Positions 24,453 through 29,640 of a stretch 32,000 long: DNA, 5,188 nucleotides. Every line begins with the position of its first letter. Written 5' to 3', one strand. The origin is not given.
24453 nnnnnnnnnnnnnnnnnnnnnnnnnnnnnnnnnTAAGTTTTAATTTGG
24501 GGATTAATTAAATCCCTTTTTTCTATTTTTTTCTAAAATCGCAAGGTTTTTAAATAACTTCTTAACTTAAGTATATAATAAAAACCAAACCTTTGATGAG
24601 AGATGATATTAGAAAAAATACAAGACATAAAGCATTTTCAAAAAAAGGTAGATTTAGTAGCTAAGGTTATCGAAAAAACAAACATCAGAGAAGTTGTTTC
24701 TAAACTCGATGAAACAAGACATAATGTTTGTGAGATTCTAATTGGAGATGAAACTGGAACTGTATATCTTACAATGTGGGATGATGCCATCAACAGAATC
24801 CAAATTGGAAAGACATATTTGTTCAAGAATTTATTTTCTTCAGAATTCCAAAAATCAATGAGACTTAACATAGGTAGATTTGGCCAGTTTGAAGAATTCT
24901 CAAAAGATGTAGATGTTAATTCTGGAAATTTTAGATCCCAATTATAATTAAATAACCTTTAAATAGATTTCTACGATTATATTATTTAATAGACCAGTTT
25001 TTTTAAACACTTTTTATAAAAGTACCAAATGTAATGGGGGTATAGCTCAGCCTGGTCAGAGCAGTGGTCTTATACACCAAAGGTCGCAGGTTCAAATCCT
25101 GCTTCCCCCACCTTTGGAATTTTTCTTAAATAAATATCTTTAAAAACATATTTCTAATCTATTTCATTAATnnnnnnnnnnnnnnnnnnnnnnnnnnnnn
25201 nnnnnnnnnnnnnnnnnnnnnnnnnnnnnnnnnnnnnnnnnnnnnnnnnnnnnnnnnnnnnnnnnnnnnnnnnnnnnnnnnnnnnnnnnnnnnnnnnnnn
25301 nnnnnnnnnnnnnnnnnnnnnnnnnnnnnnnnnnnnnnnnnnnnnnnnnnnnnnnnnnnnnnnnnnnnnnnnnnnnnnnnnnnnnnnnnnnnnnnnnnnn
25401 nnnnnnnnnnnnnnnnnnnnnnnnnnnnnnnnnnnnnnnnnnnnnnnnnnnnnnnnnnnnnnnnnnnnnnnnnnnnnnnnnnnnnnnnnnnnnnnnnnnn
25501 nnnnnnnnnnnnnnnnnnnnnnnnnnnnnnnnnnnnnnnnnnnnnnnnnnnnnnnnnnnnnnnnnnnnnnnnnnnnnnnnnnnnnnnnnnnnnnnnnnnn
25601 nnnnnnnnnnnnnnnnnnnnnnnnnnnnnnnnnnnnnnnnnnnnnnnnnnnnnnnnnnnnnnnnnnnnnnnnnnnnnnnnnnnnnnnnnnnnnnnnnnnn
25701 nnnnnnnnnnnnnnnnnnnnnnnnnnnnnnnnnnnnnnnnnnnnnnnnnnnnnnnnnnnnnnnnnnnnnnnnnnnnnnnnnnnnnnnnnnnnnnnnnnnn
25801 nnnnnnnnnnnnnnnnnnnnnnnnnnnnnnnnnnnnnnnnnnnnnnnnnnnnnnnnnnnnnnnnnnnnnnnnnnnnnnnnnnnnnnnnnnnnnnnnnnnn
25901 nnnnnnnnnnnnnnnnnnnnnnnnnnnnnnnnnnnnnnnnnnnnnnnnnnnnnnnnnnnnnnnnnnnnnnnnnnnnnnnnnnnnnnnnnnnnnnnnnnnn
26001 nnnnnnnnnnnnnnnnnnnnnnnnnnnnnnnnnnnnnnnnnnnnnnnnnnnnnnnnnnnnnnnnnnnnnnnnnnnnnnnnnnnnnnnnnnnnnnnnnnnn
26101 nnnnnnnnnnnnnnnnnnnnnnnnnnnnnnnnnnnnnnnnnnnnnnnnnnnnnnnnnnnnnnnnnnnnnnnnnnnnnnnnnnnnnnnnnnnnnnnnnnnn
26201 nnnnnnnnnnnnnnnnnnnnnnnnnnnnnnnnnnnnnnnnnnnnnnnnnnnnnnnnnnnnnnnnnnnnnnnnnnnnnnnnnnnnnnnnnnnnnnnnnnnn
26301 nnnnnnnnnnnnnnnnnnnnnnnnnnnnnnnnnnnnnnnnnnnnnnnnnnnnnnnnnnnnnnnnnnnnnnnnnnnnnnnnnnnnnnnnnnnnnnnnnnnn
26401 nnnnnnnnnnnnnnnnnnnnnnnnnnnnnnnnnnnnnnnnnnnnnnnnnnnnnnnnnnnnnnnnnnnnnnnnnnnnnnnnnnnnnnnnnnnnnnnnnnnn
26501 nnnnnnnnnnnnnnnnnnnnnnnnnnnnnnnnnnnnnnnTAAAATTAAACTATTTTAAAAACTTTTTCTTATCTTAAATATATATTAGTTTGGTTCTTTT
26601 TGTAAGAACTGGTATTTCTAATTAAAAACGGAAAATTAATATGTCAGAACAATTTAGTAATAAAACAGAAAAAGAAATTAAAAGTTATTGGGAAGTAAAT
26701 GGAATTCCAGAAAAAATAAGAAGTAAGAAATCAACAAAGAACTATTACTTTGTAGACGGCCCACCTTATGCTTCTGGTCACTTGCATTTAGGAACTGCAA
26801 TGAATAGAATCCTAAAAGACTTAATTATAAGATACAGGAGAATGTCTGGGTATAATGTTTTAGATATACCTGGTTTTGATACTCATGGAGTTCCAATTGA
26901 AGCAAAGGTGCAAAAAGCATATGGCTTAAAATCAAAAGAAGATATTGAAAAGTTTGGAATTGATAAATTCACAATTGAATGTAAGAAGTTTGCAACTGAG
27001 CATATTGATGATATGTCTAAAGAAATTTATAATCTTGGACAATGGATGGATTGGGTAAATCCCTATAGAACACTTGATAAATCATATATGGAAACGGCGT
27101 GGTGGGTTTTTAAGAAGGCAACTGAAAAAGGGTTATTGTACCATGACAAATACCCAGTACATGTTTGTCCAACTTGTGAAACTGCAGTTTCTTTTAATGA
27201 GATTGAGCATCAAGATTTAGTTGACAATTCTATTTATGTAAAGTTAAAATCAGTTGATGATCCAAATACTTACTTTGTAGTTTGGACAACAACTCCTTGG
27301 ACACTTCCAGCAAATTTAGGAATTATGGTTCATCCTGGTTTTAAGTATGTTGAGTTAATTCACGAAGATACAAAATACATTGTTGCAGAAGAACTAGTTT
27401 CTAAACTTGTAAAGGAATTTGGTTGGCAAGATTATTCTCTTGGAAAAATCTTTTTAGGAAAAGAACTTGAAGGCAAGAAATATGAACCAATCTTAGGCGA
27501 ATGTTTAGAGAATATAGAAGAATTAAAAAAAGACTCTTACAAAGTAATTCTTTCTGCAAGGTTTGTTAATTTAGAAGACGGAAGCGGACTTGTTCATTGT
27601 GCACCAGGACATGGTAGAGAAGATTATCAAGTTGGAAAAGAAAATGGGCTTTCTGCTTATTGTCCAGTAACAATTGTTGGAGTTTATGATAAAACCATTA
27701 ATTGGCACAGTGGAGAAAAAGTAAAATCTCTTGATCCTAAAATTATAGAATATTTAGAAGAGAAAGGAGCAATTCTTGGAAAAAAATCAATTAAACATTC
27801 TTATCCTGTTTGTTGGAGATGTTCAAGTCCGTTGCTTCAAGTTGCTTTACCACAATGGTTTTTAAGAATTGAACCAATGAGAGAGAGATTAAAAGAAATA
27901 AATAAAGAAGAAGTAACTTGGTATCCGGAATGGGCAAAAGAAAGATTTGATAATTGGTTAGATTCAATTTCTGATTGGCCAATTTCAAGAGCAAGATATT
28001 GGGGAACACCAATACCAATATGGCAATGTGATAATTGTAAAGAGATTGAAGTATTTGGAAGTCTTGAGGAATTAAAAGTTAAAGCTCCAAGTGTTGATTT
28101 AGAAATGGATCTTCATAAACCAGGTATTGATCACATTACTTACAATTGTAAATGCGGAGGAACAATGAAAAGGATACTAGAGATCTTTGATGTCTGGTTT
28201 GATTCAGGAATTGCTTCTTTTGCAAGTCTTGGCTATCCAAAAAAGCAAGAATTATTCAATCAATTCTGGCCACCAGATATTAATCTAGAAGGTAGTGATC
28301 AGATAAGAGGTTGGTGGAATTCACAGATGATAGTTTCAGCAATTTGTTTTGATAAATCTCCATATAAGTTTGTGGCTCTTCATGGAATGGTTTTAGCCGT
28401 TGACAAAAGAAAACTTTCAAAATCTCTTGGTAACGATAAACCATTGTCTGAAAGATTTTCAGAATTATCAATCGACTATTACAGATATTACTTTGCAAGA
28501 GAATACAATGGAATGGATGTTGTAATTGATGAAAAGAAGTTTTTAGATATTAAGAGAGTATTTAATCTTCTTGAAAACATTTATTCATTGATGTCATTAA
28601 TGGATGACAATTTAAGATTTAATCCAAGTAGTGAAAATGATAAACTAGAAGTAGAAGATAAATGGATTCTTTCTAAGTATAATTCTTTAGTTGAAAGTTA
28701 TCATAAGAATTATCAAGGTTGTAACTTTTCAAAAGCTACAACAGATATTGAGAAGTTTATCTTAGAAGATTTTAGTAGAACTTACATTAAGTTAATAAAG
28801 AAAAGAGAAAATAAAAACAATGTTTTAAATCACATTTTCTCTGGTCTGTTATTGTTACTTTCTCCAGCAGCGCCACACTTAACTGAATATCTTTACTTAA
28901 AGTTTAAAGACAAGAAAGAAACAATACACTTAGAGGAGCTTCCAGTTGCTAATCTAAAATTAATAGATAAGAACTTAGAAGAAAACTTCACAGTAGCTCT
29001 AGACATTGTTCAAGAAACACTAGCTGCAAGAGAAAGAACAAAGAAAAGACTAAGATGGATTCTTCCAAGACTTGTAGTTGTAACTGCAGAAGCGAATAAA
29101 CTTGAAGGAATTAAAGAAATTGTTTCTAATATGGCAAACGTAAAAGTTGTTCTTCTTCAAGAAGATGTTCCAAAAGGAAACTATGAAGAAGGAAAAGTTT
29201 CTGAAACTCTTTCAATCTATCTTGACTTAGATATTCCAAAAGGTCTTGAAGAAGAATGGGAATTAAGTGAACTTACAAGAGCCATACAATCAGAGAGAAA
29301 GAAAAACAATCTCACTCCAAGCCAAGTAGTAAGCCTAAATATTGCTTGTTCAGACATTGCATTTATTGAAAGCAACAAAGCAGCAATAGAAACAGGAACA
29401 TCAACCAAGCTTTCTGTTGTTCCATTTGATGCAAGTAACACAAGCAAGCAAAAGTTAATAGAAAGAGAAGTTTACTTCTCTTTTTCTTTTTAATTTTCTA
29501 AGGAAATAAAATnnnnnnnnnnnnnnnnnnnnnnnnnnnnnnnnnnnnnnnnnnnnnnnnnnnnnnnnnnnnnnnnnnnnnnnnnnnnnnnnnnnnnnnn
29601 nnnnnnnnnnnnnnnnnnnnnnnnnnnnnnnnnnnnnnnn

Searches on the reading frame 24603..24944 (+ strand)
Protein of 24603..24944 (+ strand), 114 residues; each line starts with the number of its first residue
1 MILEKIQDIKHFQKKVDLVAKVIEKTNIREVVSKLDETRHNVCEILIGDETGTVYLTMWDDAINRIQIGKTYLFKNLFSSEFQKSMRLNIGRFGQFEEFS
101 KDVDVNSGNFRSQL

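Call 99: search_protein_families(library=pfam, proteins=[window:24603-24944:+], max_evalue=0.0001)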
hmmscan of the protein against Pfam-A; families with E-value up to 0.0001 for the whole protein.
window:24603-24944:+ (114 aa): 1 family
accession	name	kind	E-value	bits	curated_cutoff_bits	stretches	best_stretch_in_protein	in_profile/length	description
PF21473.3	Ssb-like_OB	-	2.3e-11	44.2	24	1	15-97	7-96/97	Single-stranded DNA binding protein Ssb-like, OB fold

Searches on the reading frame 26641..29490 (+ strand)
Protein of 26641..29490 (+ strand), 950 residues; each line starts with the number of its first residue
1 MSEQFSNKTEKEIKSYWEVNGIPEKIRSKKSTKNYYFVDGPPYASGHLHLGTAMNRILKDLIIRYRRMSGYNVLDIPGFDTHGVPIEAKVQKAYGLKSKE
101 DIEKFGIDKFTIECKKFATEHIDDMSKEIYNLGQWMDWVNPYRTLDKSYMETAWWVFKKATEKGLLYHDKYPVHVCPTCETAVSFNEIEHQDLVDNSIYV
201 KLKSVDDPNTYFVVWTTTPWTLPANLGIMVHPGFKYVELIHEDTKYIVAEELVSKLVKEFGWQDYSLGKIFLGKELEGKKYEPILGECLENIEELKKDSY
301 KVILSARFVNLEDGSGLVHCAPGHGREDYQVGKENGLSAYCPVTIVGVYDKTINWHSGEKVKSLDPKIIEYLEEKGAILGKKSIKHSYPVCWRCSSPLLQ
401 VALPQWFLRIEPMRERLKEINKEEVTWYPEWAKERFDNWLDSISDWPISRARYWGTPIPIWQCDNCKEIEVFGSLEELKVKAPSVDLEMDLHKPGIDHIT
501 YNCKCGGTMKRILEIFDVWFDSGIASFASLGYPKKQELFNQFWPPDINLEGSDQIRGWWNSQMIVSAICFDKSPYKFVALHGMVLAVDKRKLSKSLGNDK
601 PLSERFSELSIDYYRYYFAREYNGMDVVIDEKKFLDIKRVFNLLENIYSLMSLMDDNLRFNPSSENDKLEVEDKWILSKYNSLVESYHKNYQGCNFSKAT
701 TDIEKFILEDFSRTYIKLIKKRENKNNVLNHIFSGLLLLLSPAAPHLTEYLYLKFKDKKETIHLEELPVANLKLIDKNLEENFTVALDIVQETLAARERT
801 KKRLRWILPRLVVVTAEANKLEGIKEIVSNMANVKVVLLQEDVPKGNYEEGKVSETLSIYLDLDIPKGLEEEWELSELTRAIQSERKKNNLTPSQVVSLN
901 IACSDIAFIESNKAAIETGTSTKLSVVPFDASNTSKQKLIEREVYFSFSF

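Call 12: search_protein_families(library=pfam, proteins=[window:26641-29490:+], max_evalue=0.01)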
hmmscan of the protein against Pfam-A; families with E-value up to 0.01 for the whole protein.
window:26641-29490:+ (950 aa): 4 families
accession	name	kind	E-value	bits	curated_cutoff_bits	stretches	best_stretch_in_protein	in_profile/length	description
PF00133.28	tRNA-synt_1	-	1.1e-112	377.3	22.7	1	15-627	4-411/414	tRNA synthetases class I (I, L, M and V)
PF08264.19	Anticodon_1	-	3.7e-29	101.9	25.1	1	673-801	1-137/148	Anticodon-binding domain of tRNA ligase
PF09334.17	tRNA-synt_1g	-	1.3e-20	74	20.1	3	42-181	8-128/391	tRNA synthetases class I (M)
PF01406.26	tRNA-synt_1e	-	4.6e-05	23.4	27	0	547-621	210-283/301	tRNA synthetases class I (C) catalytic domain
